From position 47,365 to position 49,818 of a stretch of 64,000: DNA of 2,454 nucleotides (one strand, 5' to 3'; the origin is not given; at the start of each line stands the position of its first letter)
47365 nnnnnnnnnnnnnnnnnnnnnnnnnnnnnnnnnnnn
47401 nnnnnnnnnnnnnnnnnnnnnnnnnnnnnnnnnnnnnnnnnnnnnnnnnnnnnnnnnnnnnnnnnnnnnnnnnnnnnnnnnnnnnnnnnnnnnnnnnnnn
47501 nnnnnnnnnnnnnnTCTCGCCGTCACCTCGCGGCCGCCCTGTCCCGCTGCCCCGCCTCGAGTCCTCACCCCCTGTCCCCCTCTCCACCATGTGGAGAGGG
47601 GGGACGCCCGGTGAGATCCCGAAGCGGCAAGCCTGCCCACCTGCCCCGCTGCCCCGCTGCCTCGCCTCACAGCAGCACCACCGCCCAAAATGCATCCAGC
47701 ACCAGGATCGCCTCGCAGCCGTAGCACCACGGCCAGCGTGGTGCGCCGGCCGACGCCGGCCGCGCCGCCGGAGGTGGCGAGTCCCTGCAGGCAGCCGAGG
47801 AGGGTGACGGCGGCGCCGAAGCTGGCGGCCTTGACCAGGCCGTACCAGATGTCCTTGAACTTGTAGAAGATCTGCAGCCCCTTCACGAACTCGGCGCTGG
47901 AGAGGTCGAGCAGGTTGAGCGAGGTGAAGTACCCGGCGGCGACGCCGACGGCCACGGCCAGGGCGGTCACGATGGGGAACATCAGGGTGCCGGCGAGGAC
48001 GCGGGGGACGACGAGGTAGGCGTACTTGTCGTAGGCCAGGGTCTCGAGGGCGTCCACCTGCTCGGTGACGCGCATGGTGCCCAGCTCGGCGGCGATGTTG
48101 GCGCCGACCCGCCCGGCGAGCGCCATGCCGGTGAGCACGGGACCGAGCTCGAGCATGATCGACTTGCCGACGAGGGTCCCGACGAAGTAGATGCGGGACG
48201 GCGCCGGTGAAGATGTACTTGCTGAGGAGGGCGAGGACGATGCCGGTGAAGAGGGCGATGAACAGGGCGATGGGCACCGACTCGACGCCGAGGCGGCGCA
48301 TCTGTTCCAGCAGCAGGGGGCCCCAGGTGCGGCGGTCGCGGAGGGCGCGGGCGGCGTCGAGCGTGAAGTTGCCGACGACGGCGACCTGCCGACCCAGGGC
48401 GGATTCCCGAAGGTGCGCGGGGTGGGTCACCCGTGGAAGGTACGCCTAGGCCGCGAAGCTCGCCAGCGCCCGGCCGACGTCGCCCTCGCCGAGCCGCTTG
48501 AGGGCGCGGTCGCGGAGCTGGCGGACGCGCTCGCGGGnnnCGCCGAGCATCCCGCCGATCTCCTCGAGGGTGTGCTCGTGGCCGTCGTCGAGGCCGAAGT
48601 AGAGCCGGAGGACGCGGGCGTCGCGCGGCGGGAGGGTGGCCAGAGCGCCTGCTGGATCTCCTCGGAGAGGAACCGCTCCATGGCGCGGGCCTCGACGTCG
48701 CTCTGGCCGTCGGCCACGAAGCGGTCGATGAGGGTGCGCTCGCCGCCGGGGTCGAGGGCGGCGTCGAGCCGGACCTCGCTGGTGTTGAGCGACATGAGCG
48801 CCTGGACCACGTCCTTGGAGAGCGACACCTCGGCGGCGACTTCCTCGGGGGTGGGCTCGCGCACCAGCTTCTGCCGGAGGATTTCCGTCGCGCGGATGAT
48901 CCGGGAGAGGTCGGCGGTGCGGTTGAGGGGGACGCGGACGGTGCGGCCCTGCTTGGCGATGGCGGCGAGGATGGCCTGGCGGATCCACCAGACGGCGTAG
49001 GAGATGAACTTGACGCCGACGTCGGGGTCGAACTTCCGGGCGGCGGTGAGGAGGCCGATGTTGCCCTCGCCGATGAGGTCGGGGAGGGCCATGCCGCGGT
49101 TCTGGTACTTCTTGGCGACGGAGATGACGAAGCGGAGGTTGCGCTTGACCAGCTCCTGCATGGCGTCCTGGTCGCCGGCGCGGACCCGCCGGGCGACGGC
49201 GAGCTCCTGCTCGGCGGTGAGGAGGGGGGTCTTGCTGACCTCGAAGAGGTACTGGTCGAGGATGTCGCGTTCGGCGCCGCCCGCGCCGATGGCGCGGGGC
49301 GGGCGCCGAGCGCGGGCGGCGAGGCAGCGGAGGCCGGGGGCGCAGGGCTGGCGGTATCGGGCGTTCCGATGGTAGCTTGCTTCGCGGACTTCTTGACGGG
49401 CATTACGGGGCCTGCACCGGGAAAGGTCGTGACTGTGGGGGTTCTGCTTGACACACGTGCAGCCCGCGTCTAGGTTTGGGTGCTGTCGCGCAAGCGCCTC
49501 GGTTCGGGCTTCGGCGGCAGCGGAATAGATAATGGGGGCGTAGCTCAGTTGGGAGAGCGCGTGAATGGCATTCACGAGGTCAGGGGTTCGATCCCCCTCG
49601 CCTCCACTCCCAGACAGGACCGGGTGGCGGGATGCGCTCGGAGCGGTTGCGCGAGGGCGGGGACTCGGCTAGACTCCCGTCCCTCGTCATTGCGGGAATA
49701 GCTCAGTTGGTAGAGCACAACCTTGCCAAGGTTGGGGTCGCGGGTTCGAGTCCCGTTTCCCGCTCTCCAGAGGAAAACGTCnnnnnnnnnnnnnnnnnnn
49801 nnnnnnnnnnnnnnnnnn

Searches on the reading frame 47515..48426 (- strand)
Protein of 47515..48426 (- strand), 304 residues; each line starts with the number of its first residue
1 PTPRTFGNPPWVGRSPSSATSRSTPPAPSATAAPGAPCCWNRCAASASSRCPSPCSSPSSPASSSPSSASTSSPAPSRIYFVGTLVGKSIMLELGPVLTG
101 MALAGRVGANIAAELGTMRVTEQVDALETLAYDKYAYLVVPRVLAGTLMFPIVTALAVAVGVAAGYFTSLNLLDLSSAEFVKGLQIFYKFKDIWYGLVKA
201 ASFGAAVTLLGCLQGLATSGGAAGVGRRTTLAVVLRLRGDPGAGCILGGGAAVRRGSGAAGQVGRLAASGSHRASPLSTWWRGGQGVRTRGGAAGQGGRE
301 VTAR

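Call 42: search_protein_families(library=pfam, proteins=[window:47515-48426:-], max_evalue=0.001)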
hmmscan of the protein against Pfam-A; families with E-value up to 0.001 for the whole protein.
window:47515-48426:- (304 aa): 1 family
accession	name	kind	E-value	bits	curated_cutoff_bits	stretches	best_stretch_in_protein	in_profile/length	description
PF02405.21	MlaE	-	4e-55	187.1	22.5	1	81-235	43-197/212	Permease MlaE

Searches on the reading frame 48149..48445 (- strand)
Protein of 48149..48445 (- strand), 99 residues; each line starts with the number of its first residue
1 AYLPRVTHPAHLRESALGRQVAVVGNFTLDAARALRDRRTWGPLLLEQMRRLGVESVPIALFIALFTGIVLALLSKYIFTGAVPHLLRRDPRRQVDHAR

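Call 42: search_protein_families(library=pfam, proteins=[window:48149-48445:-], max_evalue=0.001)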
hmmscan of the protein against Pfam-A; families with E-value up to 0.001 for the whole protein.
window:48149-48445:- (99 aa): 1 family
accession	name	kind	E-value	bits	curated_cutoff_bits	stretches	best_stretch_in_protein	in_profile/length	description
PF02405.21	MlaE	-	7.1e-05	22.9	22.5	1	46-79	2-35/212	Permease MlaE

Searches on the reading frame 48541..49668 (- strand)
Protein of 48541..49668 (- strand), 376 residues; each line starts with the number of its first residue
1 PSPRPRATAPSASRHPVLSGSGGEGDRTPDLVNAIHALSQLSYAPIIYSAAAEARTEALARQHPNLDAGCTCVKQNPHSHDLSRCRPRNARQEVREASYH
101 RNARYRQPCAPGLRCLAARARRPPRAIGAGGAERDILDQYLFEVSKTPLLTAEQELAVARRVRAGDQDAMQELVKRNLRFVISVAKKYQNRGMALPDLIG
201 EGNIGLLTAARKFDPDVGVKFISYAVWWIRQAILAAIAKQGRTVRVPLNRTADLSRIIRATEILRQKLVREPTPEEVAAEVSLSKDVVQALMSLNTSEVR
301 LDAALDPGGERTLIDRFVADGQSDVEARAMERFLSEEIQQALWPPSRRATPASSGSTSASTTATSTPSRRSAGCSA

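Call 42: search_protein_families(library=pfam, proteins=[window:48541-49668:-], max_evalue=0.001)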
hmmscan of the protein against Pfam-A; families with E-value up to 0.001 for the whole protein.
window:48541-49668:- (376 aa): 3 families
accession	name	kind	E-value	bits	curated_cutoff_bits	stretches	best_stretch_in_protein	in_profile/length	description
PF04542.20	Sigma70_r2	-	1.7e-19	69.8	24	1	173-243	1-71/71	Sigma-70 region 2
PF00140.25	Sigma70_r1_2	-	1.5e-11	44.4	22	1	135-167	1-33/34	Sigma-70 factor, region 1.2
PF04539.22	Sigma70_r3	-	1e-09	38.8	25.3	1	254-320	3-68/78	Sigma-70 region 3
